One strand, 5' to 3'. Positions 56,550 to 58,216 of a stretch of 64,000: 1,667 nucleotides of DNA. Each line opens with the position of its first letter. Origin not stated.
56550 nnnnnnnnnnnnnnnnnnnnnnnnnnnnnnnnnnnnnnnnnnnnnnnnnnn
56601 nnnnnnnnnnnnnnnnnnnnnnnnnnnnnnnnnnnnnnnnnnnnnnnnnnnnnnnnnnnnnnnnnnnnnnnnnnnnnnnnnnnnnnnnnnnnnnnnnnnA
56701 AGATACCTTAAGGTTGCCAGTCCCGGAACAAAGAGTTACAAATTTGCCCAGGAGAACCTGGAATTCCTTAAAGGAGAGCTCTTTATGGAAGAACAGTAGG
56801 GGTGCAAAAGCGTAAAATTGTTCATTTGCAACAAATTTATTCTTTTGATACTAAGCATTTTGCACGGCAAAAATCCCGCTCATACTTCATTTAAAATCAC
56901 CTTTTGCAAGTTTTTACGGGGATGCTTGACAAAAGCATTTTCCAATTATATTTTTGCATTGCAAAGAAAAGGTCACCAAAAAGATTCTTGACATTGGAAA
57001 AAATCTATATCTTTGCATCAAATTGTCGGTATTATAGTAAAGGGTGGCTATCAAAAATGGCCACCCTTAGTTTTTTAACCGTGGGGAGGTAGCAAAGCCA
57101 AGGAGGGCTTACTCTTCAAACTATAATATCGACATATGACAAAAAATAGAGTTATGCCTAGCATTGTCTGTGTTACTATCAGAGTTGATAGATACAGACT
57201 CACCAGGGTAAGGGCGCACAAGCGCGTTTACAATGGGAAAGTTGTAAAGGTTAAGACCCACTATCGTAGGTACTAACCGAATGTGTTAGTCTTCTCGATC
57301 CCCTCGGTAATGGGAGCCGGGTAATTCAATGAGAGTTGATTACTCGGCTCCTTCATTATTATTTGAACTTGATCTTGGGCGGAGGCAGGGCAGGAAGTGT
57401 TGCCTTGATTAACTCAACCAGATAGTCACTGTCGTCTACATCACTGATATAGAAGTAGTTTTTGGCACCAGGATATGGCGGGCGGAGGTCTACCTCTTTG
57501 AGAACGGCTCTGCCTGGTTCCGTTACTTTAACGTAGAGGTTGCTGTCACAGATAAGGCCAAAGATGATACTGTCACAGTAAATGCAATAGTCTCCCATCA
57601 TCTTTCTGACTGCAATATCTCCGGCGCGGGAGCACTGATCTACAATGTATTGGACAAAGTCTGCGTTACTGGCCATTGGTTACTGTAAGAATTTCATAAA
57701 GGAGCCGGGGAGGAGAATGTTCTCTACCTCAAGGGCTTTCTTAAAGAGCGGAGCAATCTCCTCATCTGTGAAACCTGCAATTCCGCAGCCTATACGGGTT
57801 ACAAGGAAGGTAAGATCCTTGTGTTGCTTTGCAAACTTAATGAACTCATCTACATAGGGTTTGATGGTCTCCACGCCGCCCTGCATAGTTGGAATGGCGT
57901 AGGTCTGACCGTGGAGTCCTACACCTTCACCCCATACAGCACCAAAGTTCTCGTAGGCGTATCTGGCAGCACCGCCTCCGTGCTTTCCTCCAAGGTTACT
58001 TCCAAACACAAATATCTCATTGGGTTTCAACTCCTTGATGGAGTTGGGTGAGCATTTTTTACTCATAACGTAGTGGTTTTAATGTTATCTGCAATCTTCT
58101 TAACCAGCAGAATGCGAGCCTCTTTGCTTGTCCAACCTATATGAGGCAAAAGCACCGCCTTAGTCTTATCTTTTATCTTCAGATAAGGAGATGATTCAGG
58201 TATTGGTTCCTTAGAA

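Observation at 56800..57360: Orphan transcription unit: tandem consensus promoters, a 110-nt three-way-junction leader with an embedded terminator, and a 46-codon Arg/Lys-rich small ORF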

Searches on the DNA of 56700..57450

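Call 4: search_rna_families(source=window, start=56700, end=57450, threshold=evalue, max_evalue=10, show_alignments=3)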
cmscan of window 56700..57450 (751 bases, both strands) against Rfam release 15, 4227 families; matches with E-value up to 10: 9.
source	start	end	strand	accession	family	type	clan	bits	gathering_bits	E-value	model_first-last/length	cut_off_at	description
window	57017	57080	-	RF02389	sau-31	Gene; sRNA;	-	29.7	50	0.016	1-66/66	no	Staphylococcus sRNA sau-31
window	56816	56898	-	RF01202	sn2991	Gene; snRNA; snoRNA; CD-box;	-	24.9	60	0.041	1-98/98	no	Small nucleolar RNA sn2991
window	56909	57085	+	RF03532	SQ2397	Cis-reg;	-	22.5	100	0.14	1-243/243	no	Cis-regulator of HTH transcription factor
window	56975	57078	+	RF00558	L20_leader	Cis-reg; leader;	-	20.7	58.7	0.18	1-127/127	no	Ribosomal protein L20 leader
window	57164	57278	-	RF01220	snoR104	Gene; snRNA; snoRNA; HACA-box;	-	20.7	40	0.6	1-118/118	no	Small nucleolar RNA snoR104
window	56901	57024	+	RF00394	SNORA4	Gene; snRNA; snoRNA; HACA-box;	CL00023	17.9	56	7.1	1-141/141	no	Small nucleolar RNA SNORA4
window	57040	57068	-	RF01837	toga_FSE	Cis-reg; frameshift_element;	-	16.9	40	2.5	1-29/29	no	togavirus ribosomal frameshift element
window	57238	57311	-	RF02621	BSnc120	Gene; sRNA;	-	15.4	114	3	1-88/88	no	Brucella sRNA 120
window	57061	57106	-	RF00522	PreQ1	Cis-reg; riboswitch;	-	13.7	39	6.9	1-45/45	no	PreQ1 (pre queuosine) riboswitch aptamer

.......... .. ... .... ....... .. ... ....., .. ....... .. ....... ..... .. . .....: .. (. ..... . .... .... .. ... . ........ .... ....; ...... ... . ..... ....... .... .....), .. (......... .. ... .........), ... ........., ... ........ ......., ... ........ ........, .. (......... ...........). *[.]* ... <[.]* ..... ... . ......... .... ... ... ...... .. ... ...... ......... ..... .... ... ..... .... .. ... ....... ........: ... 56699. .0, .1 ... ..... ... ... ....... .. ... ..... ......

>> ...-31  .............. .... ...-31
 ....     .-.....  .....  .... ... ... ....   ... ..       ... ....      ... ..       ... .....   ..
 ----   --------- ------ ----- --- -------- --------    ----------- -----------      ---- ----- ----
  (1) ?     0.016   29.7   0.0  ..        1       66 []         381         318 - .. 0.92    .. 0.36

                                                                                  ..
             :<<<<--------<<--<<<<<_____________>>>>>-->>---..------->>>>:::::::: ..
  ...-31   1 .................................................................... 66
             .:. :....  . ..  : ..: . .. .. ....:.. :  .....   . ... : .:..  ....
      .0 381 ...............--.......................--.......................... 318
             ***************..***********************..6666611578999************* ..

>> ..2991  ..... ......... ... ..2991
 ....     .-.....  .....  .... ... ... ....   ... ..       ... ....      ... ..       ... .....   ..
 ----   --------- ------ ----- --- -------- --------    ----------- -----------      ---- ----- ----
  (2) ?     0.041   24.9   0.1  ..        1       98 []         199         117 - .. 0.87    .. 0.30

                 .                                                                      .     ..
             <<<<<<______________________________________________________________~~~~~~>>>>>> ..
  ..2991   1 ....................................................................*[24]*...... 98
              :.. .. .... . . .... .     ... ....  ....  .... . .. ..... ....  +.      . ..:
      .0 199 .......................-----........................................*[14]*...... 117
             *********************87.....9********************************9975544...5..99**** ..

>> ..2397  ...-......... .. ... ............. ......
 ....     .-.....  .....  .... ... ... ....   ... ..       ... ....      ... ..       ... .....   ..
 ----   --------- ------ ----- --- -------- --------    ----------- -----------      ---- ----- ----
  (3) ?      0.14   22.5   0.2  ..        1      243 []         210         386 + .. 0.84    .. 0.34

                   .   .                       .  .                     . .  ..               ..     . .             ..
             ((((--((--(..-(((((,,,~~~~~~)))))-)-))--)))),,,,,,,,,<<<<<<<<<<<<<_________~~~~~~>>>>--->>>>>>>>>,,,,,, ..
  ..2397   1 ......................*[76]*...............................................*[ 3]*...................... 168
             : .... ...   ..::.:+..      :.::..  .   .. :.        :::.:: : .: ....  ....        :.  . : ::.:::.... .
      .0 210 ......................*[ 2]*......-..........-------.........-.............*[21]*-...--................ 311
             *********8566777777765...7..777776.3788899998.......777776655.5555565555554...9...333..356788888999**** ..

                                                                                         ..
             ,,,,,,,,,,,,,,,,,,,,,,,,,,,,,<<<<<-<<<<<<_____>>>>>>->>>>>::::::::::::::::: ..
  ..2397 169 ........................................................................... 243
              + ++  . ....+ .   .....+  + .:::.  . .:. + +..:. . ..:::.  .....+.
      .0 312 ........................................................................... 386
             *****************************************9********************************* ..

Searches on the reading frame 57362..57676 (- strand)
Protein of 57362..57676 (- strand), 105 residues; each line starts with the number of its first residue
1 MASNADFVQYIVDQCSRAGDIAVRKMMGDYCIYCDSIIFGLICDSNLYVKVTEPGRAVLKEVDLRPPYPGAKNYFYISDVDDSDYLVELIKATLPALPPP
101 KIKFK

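Call 12: search_protein_families(library=pfam, proteins=[window:57362-57676:-], max_evalue=1)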
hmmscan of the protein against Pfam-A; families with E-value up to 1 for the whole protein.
window:57362-57676:- (105 aa): 1 family
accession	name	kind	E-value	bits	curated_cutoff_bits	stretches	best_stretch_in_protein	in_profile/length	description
PF04993.18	TfoX_N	-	2.4e-13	50.4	30.1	1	13-94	1-88/91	TfoX N-terminal domain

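Call 73: search_protein_families(library=ncbifam, proteins=[window:57362-57676:-], max_evalue=1)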
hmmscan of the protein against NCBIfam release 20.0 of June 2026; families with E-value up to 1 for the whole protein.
window:57362-57676:- (105 aa): 0 families

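Call 74: search_protein_families(library=padloc, proteins=[window:57362-57676:-], max_evalue=0.01)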
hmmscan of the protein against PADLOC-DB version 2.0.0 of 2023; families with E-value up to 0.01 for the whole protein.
window:57362-57676:- (105 aa): 0 families

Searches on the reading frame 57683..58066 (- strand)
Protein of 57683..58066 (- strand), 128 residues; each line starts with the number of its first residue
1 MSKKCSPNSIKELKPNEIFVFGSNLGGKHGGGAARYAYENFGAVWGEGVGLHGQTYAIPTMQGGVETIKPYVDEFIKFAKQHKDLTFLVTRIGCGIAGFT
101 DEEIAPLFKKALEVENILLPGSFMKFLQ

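Call 12: search_protein_families(library=pfam, proteins=[window:57683-58066:-], max_evalue=1)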
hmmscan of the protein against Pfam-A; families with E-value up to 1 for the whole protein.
window:57683-58066:- (128 aa): 0 families

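Call 73: search_protein_families(library=ncbifam, proteins=[window:57683-58066:-], max_evalue=1)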
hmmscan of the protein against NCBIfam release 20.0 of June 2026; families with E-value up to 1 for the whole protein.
window:57683-58066:- (128 aa): 1 family
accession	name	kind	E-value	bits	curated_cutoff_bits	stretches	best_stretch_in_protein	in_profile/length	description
NF049995.1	A1S_2505_Nterm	subfamily_domain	7.2e-45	151.7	45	1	18-123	1-109/109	A1S_2505 family phage non-structural protein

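Call 74: search_protein_families(library=padloc, proteins=[window:57683-58066:-], max_evalue=0.01)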
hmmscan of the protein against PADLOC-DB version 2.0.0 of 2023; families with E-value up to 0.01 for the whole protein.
window:57683-58066:- (128 aa): 0 families
